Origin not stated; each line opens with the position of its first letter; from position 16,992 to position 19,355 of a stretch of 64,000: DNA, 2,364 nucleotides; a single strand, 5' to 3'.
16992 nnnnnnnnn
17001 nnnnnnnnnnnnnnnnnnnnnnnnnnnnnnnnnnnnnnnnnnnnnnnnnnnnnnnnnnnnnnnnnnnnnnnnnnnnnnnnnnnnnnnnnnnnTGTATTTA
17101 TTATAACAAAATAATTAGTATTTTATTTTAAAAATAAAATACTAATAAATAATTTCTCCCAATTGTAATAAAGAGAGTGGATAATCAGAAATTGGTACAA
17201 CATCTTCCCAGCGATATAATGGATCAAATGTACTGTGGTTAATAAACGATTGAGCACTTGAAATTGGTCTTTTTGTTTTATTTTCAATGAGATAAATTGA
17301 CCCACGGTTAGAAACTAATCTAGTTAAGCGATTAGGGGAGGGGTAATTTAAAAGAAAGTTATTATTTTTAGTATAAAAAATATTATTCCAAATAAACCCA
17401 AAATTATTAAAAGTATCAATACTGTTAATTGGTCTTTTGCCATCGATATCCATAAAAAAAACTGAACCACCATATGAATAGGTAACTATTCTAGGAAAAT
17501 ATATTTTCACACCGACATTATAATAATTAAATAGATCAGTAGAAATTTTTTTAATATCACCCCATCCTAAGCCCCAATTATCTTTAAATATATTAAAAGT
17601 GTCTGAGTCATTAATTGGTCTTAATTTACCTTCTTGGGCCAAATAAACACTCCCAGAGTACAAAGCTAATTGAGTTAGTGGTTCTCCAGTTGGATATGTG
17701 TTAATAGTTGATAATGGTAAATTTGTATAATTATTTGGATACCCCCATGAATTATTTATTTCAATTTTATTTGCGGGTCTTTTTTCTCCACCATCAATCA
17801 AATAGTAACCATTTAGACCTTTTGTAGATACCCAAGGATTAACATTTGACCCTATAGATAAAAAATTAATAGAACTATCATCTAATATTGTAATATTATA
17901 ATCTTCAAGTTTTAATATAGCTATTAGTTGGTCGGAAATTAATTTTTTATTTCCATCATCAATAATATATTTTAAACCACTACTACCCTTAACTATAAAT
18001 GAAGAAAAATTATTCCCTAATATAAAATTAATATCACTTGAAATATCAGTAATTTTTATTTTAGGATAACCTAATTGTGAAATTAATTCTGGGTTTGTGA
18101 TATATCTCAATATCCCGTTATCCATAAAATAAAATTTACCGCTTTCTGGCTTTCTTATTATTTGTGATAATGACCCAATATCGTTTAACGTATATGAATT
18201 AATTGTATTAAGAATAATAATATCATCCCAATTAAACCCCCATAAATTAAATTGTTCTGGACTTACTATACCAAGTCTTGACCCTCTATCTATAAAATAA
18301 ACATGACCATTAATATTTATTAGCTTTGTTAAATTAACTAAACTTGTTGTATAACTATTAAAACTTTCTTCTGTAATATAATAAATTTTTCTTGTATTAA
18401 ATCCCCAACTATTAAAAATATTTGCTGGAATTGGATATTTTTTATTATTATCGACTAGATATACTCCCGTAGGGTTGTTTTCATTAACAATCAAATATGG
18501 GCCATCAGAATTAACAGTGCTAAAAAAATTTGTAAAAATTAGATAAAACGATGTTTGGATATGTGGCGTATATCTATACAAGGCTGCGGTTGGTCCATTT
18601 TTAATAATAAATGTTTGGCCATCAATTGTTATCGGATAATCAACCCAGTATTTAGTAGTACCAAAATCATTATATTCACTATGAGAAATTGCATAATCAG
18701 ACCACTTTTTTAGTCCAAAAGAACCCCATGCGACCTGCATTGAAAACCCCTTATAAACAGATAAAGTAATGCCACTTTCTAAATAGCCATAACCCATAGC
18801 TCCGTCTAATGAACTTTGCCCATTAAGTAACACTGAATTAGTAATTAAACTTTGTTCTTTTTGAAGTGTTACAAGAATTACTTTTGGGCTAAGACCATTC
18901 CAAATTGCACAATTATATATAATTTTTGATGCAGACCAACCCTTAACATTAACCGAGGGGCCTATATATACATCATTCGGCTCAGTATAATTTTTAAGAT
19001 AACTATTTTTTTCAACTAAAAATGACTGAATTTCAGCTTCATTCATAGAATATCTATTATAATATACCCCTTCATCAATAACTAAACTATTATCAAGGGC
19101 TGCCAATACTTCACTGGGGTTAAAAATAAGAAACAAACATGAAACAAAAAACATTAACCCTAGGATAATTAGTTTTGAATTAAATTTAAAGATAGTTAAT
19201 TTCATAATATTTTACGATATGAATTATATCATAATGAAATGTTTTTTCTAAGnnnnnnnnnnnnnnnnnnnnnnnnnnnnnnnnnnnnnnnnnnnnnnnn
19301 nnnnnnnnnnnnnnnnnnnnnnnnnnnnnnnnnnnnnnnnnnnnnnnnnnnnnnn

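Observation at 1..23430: Glycan locus has the makeup of an S-layer-type protein O-glycosylation system, with two adjacent secreted proteins as candidate substrates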

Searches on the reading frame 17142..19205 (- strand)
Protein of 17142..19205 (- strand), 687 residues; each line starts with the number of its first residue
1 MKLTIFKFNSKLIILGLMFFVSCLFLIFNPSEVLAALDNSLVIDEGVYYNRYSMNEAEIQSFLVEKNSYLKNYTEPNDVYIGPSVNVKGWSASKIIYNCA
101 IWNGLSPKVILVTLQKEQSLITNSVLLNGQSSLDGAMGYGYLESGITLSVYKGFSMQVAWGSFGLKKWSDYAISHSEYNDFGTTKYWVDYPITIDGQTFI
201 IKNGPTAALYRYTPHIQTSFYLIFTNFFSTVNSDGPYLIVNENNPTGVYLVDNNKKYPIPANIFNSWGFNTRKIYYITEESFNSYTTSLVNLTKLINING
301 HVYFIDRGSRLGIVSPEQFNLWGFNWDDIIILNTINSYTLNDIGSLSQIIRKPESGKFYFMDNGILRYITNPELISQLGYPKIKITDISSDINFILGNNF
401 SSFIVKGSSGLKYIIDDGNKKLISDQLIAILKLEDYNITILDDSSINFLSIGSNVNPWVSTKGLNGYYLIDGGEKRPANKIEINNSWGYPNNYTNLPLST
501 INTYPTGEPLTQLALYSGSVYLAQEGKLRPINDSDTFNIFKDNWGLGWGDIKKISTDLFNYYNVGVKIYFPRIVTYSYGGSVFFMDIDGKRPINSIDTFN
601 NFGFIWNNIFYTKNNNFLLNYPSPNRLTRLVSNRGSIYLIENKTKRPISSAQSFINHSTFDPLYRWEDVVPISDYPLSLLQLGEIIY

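Call 5: search_protein_families(library=pfam, proteins=[window:17142-19205:-], max_evalue=0.01)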
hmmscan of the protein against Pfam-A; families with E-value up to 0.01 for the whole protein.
window:17142-19205:- (687 aa): 0 families

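Call 29: search_protein_families(library=ncbifam, proteins=[window:17142-19205:-], max_evalue=0.001)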
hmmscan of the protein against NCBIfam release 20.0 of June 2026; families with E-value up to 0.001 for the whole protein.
window:17142-19205:- (687 aa): 0 families

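Call 32: find_homologous_proteins(query=window:17142-19205:-, max_evalue=0.001)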
Query window:17142-19205:- (687 aa): 1528 proteins with E <= 0.001 among 8000 candidates; the best 120 are listed.
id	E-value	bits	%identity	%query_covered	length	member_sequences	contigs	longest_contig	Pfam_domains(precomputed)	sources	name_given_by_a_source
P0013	0.0e+0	1551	100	100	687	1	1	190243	-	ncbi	-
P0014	2.4e-186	639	47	98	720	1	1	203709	-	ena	-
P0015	2.6e-116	408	34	96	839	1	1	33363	-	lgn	-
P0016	5.3e-108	381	50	56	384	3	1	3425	-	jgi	jgi:hypothetical protein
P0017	3.9e-82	295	37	74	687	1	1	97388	PF18885.7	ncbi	ncbi:hypothetical protein C4544_00060, partial [candidate division WS5 bacterium]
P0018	2.8e-61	226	34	45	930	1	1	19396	-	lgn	-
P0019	9.7e-59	218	36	44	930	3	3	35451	-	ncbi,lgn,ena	-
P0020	4.7e-58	215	34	44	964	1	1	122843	-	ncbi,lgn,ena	-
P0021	3.9e-42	163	42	32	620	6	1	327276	PF20009.5,PF16158.12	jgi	-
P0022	8.9e-36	142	26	60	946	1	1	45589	-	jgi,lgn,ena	-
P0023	1.3e-34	138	41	36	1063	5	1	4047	PF08486.16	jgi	jgi:hypothetical protein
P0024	3.1e-34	137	26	77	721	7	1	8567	-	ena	-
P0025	4.8e-34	136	28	70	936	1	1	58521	-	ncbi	-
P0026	8.6e-34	135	39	36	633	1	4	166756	PF18885.7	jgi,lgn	jgi:hypothetical protein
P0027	1.1e-33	135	27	76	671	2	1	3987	-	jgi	jgi:hypothetical protein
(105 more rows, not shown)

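Call 34: find_encoding_contigs(protein=P0014, flank=10000, max_places=2)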
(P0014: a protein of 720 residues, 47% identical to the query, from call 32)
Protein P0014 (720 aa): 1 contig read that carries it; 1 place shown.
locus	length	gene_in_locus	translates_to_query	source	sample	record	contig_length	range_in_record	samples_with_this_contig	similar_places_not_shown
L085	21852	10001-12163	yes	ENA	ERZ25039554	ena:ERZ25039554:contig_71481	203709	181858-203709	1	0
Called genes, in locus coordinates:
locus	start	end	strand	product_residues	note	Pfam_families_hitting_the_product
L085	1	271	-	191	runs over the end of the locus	PF04552:Sigma54_DBD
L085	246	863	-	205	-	PF04552:Sigma54_DBD (weak)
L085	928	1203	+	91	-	-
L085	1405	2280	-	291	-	PF01061:ABC2_membrane, PF12698:ABC2_membrane_3 (weak)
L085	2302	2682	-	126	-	PF00005:ABC_tran (weak), PF13304:AAA_21 (weak)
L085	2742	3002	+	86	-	-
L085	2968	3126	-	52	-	-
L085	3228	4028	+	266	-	PF01207:Dus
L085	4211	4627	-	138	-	-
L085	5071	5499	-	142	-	-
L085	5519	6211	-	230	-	-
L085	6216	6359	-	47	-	-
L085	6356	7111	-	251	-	PF02811:PHP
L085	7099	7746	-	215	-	PF14791:DNA_pol_B_thumb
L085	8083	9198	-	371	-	PF13439:Glyco_transf_4, PF13579:Glyco_trans_4_4 (faint), PF20706:GT4-conflict, PF00534:Glycos_transf_1, PF13692:Glyco_trans_1_4, PF13524:Glyco_trans_1_2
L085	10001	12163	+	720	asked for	-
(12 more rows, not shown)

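Call 56: predict_structure(alignment_id=A2)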
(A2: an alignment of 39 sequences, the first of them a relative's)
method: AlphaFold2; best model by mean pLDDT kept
length: 687 residues; sequences in the alignment: 39
mean_pLDDT: 89.5   pTM: 0.65
mean pLDDT of the five models: 89.5, 87.3, 86.7, 86.5, 86.0
residues with pLDDT >= 90: 453; 70-90: 200; 50-70: 22; < 50: 12
segments of 3 or more residues with pLDDT < 50: 1-4, 29-33
pLDDT, mean of each block of 10 residues (from residue 1): 50 83 71 64 91 95 96 97 96 98 96 94 95 90 78 94 94 69 74 87 92 78 85 83 91 92 92 85 89 94 95 95 95 79 94 95 96 91 92 93 95 95 94 92 95 94 86 92 85 88 94 95 94 82 85 94 88 88 89 95 92 87 91 96 97 96 94 90 97
secondary structure, 60 per line:
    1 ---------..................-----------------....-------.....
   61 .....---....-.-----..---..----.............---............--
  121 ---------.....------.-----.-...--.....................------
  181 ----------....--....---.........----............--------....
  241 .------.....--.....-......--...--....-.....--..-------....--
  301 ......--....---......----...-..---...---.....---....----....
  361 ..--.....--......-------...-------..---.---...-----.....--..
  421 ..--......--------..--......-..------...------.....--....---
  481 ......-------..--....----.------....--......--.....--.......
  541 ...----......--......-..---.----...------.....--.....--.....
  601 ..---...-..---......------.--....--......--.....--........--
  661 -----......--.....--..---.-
elements in order: H10-27 H45-48 H56-65 H69-72 H92-103 H107-118 H130-134 H154-174 E191-194 E197-200 H204-212 H217-228 E237-241 E248-252 E255-259 H261-266 E274-277 H279-283 E295-298 E301-306 E309-312 H316-321 E341-345 E349-352 E357-362 E365-369 H372-377 E385-387 E404-406 E412-416 E419-422 H425-430 H443-448 E458-460 E467-471 E474-477 H481-486 H498-501 E513-516 E519-524 E527-531 H534-543 E551-553 H556-561 E573-575 E582-586 E589-593 H596-602 H615-620 E630-633 E636-641 E644-648 H651-658 E669-671 H674-678
